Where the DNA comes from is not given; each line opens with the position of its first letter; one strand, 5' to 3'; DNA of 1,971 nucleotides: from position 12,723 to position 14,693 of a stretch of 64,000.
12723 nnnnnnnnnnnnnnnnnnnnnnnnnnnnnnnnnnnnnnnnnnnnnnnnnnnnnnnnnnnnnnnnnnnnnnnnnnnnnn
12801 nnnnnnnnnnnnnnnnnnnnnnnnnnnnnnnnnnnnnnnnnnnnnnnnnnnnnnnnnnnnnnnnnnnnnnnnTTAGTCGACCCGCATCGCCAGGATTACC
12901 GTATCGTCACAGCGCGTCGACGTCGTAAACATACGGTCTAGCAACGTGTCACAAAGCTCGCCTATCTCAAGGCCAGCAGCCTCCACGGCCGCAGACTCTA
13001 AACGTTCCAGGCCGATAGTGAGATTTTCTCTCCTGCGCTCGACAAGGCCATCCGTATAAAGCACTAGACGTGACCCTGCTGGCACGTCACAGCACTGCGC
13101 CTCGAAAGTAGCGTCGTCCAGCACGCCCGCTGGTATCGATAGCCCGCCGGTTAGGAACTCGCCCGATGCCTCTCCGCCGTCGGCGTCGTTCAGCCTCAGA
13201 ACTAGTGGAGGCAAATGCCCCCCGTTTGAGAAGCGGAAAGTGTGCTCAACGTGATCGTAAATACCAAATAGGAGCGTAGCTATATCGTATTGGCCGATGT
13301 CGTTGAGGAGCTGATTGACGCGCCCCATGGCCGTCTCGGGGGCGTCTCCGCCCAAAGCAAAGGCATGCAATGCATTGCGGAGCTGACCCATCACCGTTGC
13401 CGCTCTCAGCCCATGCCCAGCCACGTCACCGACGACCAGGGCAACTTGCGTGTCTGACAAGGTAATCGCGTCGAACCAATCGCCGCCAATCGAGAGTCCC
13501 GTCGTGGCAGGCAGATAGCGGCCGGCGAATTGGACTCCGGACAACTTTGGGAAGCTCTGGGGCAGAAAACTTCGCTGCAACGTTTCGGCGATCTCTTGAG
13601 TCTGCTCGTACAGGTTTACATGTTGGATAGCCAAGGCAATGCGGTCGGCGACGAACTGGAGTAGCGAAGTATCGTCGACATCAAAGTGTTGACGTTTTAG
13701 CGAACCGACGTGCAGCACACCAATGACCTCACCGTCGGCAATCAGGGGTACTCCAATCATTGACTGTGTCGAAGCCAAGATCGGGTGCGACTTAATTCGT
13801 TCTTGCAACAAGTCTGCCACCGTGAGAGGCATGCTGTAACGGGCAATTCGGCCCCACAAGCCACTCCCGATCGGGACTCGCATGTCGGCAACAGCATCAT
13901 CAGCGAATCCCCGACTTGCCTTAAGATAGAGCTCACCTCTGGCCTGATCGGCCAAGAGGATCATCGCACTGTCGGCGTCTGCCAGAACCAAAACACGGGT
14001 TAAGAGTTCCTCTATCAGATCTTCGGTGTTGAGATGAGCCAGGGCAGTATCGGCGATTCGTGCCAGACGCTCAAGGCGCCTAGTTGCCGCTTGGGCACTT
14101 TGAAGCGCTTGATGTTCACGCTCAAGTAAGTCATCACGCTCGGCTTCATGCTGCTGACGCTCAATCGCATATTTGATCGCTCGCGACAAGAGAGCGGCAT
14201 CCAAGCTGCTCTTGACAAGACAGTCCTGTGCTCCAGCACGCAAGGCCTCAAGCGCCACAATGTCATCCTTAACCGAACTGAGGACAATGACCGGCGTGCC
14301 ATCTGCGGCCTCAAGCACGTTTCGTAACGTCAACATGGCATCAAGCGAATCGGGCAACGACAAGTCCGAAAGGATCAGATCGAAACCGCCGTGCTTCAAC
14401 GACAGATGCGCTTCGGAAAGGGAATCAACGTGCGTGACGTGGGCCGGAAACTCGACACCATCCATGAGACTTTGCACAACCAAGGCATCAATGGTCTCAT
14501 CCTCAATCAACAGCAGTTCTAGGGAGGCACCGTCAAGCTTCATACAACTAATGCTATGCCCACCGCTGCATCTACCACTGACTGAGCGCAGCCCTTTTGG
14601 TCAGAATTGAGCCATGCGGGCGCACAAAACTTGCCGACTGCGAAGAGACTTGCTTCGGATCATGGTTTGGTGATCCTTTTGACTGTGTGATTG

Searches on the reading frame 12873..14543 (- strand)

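Call 31: search_protein_families(library=pfam, proteins=[window:12873-14543:-], max_evalue=0.00001)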
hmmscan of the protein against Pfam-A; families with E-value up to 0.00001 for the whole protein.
window:12873-14543:- (556 aa): 5 families
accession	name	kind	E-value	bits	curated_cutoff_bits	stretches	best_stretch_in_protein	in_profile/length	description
PF07228.17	SpoIIE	-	2.2e-42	145.6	25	1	364-555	2-191/192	Stage II sporulation protein E (SpoIIE)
PF13185.12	GAF_2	-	9.8e-20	71.6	28.6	1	172-307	3-136/136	GAF domain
PF01590.32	GAF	-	1.8e-14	54.8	22.4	1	173-306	2-133/133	GAF domain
PF00072.30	Response_reg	-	4.2e-13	49.9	30.2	1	11-120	2-108/111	Response regulator receiver domain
PF13492.12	GAF_3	-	3.4e-12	47.3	27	1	174-308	3-129/129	GAF domain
